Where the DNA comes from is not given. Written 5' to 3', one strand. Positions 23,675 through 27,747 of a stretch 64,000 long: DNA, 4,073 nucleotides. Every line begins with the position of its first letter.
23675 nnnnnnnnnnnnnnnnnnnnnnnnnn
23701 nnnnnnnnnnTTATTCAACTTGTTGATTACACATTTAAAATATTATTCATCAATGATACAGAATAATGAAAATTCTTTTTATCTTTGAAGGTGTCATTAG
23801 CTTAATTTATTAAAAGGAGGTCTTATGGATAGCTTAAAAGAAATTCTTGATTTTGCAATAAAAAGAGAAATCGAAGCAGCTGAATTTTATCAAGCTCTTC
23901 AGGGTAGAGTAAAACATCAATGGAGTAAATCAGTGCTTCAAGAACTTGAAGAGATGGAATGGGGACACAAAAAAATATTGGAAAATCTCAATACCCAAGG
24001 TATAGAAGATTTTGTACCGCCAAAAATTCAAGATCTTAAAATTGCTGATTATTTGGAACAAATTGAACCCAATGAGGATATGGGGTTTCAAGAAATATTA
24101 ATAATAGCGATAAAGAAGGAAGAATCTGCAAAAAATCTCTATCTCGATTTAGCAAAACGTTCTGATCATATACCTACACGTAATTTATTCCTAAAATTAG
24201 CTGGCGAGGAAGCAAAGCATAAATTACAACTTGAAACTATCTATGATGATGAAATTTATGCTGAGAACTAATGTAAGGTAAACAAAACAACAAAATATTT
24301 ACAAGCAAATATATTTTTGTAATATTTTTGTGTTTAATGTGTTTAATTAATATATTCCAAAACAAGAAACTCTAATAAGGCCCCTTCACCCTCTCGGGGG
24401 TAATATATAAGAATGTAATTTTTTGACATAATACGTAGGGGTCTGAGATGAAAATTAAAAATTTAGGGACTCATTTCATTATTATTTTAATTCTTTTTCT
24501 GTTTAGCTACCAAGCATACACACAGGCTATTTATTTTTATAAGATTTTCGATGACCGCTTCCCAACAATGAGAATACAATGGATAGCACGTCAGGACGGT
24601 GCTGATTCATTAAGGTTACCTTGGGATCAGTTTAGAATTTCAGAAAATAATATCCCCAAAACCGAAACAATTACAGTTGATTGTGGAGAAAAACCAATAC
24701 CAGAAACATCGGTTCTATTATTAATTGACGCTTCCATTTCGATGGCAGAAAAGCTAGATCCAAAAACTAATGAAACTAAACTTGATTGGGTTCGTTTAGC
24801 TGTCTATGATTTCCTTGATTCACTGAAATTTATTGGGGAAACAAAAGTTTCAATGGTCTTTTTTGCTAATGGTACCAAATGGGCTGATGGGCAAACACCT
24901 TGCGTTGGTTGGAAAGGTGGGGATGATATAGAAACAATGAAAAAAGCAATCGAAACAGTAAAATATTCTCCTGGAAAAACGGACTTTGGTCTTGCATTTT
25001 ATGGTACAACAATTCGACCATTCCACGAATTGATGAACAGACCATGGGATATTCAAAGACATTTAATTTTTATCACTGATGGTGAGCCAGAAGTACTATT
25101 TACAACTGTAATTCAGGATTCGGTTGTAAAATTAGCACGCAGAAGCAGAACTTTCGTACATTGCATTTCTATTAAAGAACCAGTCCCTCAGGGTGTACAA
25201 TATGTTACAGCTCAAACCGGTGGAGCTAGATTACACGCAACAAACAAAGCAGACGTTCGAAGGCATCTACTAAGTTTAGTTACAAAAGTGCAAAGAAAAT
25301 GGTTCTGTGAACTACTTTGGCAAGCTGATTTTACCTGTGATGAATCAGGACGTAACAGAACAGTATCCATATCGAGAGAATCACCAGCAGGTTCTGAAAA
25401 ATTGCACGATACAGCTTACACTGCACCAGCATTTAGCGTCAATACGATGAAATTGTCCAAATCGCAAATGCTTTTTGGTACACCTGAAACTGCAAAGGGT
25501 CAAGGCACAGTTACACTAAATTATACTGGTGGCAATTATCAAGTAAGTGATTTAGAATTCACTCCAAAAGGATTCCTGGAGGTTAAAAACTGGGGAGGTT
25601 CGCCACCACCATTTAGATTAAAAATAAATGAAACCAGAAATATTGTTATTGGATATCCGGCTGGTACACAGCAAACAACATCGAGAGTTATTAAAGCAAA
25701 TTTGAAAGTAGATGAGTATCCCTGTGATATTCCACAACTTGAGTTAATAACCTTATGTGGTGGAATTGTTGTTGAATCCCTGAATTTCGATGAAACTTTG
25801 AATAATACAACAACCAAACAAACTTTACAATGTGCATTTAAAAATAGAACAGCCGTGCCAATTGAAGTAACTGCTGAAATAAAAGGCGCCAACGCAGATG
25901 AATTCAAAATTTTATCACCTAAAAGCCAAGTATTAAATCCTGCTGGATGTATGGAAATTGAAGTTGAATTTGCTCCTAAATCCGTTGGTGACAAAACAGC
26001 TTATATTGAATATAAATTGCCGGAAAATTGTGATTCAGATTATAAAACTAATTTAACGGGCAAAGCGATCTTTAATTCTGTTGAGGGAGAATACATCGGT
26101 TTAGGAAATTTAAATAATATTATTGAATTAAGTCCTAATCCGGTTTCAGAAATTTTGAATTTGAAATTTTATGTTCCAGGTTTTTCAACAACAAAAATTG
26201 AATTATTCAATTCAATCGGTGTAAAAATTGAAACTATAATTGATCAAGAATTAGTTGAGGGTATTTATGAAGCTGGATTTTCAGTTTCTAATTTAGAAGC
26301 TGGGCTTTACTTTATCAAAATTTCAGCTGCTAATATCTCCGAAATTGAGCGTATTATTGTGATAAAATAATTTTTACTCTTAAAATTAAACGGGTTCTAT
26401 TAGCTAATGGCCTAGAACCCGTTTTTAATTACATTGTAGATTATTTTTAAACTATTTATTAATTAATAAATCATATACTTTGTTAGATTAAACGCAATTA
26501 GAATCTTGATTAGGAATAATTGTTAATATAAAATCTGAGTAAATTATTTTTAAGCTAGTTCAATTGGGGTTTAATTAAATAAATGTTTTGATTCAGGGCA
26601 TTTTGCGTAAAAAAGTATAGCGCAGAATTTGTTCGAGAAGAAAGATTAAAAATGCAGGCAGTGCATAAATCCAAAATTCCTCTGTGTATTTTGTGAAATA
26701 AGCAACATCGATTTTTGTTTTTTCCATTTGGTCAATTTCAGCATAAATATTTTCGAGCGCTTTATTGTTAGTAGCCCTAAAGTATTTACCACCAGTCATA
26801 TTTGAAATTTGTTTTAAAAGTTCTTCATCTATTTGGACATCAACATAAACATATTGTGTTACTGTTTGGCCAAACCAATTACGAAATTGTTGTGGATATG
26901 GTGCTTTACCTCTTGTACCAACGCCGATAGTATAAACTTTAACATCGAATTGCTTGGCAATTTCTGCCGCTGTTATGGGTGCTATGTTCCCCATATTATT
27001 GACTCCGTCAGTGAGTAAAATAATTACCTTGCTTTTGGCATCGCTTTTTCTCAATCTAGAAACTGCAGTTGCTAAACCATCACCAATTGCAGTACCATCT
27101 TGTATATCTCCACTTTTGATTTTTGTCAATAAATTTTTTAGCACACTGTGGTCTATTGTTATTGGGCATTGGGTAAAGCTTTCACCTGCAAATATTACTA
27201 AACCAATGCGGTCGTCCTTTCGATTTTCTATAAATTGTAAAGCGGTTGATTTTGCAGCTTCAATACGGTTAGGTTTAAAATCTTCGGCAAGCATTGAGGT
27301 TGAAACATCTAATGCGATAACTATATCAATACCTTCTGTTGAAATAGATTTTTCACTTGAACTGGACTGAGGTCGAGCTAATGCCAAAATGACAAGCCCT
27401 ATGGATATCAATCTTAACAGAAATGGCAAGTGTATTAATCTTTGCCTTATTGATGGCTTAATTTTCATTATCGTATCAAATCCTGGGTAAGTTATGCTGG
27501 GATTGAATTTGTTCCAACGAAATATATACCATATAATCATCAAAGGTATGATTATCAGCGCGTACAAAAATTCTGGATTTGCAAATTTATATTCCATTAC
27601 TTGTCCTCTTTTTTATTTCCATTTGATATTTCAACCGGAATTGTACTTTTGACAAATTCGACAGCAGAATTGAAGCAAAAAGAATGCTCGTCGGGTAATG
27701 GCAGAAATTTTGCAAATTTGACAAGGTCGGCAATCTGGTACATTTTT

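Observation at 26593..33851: Bat/MoxR-type operon with an embedded 1131-aa BNR-propeller T9SS cargo gene and no batB-E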

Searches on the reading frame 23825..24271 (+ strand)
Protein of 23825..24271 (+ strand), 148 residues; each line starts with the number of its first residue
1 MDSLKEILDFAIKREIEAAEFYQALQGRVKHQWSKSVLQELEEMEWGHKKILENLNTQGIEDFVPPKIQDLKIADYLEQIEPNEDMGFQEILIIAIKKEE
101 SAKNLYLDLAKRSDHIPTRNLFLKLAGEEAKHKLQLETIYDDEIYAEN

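Call 5: search_protein_families(library=pfam, proteins=[window:23825-24271:+], max_evalue=0.001)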
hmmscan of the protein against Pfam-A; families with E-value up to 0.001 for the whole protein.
window:23825-24271:+ (148 aa): 1 family
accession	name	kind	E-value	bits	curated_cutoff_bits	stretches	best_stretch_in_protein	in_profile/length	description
PF02915.23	Rubrerythrin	-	4.5e-14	53.4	22.8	2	90-142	1-55/137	Rubrerythrin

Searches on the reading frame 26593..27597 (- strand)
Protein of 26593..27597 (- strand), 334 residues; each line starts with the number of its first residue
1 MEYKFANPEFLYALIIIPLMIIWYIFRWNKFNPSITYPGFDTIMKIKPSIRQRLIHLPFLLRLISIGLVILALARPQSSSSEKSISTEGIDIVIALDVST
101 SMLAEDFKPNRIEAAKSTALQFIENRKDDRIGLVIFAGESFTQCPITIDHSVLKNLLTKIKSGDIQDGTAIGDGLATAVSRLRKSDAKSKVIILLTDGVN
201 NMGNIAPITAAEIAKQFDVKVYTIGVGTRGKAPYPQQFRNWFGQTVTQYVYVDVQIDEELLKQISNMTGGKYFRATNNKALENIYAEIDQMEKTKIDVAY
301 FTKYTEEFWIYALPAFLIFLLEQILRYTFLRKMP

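Call 4: search_protein_families(library=pfam, proteins=[window:26593-27597:-], max_evalue=0.01)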
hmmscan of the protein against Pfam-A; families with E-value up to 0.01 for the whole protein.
window:26593-27597:- (334 aa): 8 families
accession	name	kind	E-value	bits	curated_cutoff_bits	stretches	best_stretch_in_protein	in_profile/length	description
PF00092.34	VWA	-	2.1e-23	83.9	23.8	1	91-286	1-173/174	von Willebrand factor type A domain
PF13519.12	VWA_2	-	6e-19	69.1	27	1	92-198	1-106/107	von Willebrand factor type A domain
PF07584.16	BatA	-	4.3e-13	49.9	25.9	1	4-76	3-77/77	Aerotolerance regulator N-terminal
PF01882.25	DUF58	-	5.3e-07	29.5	23.4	1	90-201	36-146/216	Protein of unknown function DUF58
PF06707.17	DUF1194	-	5.4e-06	26.2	27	1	93-247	7-174/206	Protein of unknown function (DUF1194)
PF13310.11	Virulence_RhuM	-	7.7e-05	22.5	33.7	1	223-278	29-82/252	Virulence protein RhuM family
PF25045.1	vWA_Ro60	-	0.00094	19.6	27.7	1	92-210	2-113/165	Ro60 vWA domain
PF13768.12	VWA_3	-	0.0019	18.7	27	1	91-228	2-135/155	von Willebrand factor type A domain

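Call 6: search_protein_families(library=ncbifam, proteins=[window:26593-27597:-], max_evalue=0.01)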
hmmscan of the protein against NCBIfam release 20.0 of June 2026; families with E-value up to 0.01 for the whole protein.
window:26593-27597:- (334 aa): 8 families
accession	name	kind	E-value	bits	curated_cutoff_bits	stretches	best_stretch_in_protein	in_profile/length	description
NF047508.1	VWA_BatA_Lepto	exception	3e-65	220.3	380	2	12-228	7-230/315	VWA domain-containing protein BatA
NF010238.0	PRK13685.1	subfamily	3.9e-31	108.4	432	1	4-290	13-296/335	hypothetical protein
NF047506.1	VWA_BatB_Lepto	exception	1.4e-30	106.5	350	1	15-322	16-324/324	VWA domain-containing protein BatB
TIGR03436.1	acidobact_VWFA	subfamily_domain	3.2e-12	46.6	81.25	1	93-291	70-281/324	VWA domain-containing protein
TIGR02442.1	Cob-chelat-sub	hypoth_equivalog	2.5e-09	36.1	779.45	1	86-206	469-589/641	putative cobaltochelatase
TIGR02226.1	two_anch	domain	5.7e-07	29.7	23.05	1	4-81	2-81/82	N-terminal double-transmembrane domain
TIGR00868.1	hCaCC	subfamily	7.4e-07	27.3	900.85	1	93-227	308-439/863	calcium-activated chloride channel protein 1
NF047585.2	LIC10012_fam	equivalog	0.0061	15.1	400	1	94-223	167-292/513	LIC10012 family protein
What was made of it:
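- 26593..27597 (-): batA: 334 aa, with an N-terminal double-TM domain, a VWA domain carrying MIDAS DVSTS, and a C-terminal hydrophobic tail. The VWA domain is predicted to face the periplasm. BatA 4.3e-13, VWA 2.1e-23 and TIGR02226 two_anch (calls 4, 6).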

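Call 67: search_protein_families(library=padloc, proteins=[window:26593-27597:-], max_evalue=0.001)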
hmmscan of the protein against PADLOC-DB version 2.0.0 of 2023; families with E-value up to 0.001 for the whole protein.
window:26593-27597:- (334 aa): 7 families
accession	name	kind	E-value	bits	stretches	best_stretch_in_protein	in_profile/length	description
PDLC04876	PDC-S05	-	5.5e-06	24.2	1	223-284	94-154/174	-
PDLC04843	PDC-S05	-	3.5e-05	21.1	1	217-275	79-138/330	-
PDLC04864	PDC-S05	-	6.5e-05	20.3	1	223-274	33-81/277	-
PDLC04870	PDC-S05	-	6.9e-05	20.3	1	223-308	92-182/214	-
PDLC04853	PDC-S05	-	0.00014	19.2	1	223-277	92-143/336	-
PDLC04851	PDC-S05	-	0.00017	18.8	1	223-279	96-151/342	-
PDLC04868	PDC-S05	-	0.00018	18.7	1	222-276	91-145/335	-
